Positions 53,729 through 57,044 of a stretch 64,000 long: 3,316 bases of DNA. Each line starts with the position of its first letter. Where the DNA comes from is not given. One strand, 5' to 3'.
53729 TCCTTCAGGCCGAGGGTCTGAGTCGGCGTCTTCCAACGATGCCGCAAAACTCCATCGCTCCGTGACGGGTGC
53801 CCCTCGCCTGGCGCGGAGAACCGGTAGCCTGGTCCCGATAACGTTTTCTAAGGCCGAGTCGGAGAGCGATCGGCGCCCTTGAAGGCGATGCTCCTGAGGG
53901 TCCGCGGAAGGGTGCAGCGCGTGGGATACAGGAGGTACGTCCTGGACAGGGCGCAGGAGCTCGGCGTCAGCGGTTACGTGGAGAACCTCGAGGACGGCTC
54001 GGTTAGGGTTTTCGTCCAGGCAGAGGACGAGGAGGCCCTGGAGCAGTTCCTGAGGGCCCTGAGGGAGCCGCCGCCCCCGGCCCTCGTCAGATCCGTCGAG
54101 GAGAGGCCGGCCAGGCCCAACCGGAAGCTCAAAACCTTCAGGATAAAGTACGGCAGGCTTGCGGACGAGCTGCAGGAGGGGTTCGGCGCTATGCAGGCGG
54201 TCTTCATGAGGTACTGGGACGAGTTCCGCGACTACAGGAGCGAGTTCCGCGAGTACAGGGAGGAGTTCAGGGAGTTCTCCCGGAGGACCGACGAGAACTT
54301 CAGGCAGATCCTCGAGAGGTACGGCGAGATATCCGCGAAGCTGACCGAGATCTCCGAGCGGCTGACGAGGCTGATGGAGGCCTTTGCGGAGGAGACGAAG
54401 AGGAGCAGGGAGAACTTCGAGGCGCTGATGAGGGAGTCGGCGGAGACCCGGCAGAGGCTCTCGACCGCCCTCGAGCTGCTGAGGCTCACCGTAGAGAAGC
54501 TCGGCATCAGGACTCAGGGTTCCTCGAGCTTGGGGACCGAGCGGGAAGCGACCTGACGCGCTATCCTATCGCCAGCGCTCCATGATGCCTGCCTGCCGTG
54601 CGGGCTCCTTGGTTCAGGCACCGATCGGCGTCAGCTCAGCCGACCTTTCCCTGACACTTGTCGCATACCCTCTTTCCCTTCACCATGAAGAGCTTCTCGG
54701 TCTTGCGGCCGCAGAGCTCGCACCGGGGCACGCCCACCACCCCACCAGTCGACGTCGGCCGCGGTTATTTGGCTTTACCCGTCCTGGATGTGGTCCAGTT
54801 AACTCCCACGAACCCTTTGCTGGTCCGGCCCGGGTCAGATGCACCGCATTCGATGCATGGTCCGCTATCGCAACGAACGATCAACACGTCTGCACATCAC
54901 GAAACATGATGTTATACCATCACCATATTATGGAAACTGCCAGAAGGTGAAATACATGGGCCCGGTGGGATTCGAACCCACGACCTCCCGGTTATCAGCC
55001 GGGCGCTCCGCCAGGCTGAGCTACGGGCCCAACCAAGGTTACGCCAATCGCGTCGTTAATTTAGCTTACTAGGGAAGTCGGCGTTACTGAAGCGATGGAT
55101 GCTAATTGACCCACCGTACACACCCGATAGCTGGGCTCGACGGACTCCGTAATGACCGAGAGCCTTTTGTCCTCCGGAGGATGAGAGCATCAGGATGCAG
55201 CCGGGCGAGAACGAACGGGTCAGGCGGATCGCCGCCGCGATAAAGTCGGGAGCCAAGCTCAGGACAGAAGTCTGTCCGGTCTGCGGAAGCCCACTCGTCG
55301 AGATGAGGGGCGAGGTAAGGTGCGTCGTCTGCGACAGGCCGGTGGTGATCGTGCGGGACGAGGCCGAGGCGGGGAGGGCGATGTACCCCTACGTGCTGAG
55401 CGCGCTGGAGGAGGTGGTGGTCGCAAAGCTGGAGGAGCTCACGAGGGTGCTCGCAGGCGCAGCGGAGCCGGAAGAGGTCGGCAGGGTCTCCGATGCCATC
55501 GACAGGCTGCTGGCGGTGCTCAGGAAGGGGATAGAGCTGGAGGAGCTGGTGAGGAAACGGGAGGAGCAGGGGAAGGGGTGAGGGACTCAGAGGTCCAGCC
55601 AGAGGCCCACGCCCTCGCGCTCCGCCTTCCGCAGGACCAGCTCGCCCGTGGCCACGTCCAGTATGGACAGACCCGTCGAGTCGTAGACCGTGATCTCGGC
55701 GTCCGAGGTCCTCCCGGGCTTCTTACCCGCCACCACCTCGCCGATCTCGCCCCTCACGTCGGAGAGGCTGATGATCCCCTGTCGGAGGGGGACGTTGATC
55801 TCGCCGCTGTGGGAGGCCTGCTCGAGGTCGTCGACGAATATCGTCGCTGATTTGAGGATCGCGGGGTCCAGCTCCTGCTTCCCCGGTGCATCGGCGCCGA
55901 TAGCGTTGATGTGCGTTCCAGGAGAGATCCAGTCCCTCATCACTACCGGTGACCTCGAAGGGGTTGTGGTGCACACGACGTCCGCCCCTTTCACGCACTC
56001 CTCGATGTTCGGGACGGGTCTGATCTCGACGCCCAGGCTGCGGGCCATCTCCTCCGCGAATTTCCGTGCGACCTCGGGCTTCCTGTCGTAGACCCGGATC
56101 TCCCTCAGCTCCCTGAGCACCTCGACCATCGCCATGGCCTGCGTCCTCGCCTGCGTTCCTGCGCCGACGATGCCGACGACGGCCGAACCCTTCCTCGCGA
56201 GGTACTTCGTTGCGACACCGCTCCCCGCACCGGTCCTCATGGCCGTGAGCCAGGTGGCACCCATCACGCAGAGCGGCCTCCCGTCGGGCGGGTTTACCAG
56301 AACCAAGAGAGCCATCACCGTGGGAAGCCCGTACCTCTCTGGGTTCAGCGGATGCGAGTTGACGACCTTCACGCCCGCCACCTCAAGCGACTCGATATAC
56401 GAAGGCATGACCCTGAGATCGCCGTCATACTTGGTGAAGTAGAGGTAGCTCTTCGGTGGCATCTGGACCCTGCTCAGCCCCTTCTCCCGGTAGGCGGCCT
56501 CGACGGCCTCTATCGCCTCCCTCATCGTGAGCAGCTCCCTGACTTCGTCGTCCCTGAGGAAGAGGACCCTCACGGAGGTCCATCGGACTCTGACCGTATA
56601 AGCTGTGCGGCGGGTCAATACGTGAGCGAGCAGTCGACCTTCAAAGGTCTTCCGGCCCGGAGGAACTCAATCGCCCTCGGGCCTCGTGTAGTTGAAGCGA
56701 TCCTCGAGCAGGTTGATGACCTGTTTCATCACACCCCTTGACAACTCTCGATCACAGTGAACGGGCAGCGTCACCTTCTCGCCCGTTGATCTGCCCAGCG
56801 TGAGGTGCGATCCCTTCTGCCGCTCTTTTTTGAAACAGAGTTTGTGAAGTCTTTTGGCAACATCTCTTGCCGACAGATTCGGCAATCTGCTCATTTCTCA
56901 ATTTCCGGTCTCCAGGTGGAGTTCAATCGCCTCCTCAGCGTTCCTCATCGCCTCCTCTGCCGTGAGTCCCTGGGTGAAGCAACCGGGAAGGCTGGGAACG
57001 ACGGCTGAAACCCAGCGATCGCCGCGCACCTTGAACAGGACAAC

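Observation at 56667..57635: HicA toxin paired with a Panacea(DUF4065)-HicB fusion antitoxin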

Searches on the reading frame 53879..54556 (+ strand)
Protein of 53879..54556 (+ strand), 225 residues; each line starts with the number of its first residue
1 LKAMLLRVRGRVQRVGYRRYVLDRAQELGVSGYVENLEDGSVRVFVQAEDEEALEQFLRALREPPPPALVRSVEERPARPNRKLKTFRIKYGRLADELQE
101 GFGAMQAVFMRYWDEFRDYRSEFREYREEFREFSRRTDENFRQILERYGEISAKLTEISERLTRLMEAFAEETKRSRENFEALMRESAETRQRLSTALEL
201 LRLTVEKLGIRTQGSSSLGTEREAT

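Call 69: search_protein_families(library=pfam, proteins=[window:53879-54556:+], max_evalue=0.01)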
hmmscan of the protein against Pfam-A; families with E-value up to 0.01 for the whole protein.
window:53879-54556:+ (225 aa): 1 family
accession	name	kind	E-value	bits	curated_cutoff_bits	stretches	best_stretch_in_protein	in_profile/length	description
PF00708.24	Acylphosphatase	-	2.8e-22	79.2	22.5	1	6-89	3-85/85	Acylphosphatase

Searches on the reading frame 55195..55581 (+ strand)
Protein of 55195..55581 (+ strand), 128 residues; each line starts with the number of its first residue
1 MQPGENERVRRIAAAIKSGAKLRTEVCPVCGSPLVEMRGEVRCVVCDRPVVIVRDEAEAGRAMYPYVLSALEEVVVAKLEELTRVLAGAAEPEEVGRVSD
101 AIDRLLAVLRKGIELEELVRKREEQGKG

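Call 69: search_protein_families(library=pfam, proteins=[window:55195-55581:+], max_evalue=0.01)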
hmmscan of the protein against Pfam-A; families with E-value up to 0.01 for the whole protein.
window:55195-55581:+ (128 aa): 2 families
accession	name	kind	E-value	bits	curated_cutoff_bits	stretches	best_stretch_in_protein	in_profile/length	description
PF06677.18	Auto_anti-p27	-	1.5e-09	38.2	24.1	1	11-47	2-40/40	Sjogren's syndrome/scleroderma autoantigen 1 (Autoantigen p27)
PF03119.21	DNA_ligase_ZBD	-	0.0031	17.8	25.8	1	27-42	2-17/27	NAD-dependent DNA ligase C4 zinc finger domain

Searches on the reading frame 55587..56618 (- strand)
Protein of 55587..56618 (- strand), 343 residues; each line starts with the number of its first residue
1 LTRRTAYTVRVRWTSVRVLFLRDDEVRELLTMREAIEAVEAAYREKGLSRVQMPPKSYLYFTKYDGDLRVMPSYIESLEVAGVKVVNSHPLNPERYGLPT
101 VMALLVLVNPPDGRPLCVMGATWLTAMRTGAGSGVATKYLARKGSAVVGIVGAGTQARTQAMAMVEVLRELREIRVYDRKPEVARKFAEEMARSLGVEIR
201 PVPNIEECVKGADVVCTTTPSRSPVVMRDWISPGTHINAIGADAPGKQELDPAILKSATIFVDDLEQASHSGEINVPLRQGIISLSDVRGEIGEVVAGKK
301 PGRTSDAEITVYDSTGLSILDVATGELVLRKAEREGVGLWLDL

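Call 69: search_protein_families(library=pfam, proteins=[window:55587-56618:-], max_evalue=0.01)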
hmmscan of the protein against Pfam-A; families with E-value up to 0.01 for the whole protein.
window:55587-56618:- (343 aa): 4 families
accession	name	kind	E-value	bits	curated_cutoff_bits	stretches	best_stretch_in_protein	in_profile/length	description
PF02423.21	OCD_Mu_crystall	-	2.7e-108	362.1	24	1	21-333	6-311/314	Ornithine cyclodeaminase/mu-crystallin family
PF01488.26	Shikimate_DH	-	5.6e-09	36.6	24.3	1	141-233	8-97/138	Shikimate / quinate 5-dehydrogenase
PF01408.29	GFO_IDH_MocA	-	0.00036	21.6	24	1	148-222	3-73/120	Oxidoreductase family, NAD-binding Rossmann fold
PF03807.23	F420_oxidored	-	0.00097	20.1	21.6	1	148-220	2-68/94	NADP oxidoreductase coenzyme F420-dependent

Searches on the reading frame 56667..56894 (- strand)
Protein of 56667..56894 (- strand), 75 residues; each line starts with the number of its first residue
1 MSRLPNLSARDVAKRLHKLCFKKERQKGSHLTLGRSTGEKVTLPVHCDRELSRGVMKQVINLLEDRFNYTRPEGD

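Call 3: search_protein_families(library=pfam, proteins=[window:56667-56894:-], max_evalue=1)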
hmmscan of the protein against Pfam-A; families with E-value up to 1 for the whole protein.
window:56667-56894:- (75 aa): 1 family
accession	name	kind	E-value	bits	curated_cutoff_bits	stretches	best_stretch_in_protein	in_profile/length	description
PF07927.17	HicA_toxin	-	1.1e-09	38.7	27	1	9-61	1-54/58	HicA toxin of bacterial toxin-antitoxin,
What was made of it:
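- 56667..56894 (-): hicA toxin gene, 75 codons plus stop. The dsRBD core is complete, but the C-terminus is truncated by a frameshift relative to the 90-97-aa family norm. Pfam HicA_toxin scores 38.7 bits against a cut-off of 27, covering residues 9-61 and profile positions 1-54 of 58 (call 3).
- On HicA toxin (PF07927): 38.7 bits against a cut-off of 27, covering residues 9-61 and profile positions 1-54 of 58 (call 3).
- Checked: HicA_toxin (PF07927): 38.7 bits against a cut-off of 27 (call 3).
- The whole dsRBD core and His30 of the window's HicA are intact (call 3).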

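Call 4: search_protein_families(library=ncbifam, proteins=[window:56667-56894:-], max_evalue=1)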
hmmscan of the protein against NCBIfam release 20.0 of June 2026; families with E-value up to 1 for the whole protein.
window:56667-56894:- (75 aa): 0 families

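Call 62: find_encoding_contigs(protein=window:56667-56894:-, flank=1500, max_places=6)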
Protein window:56667-56894:- (75 aa): no gene with exactly this product is on record in the collection.

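Call 85: search_protein_families(library=padloc, proteins=[window:56667-56894:-], max_evalue=0.1)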
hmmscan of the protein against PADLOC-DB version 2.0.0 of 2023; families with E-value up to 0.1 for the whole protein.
window:56667-56894:- (75 aa): 0 families
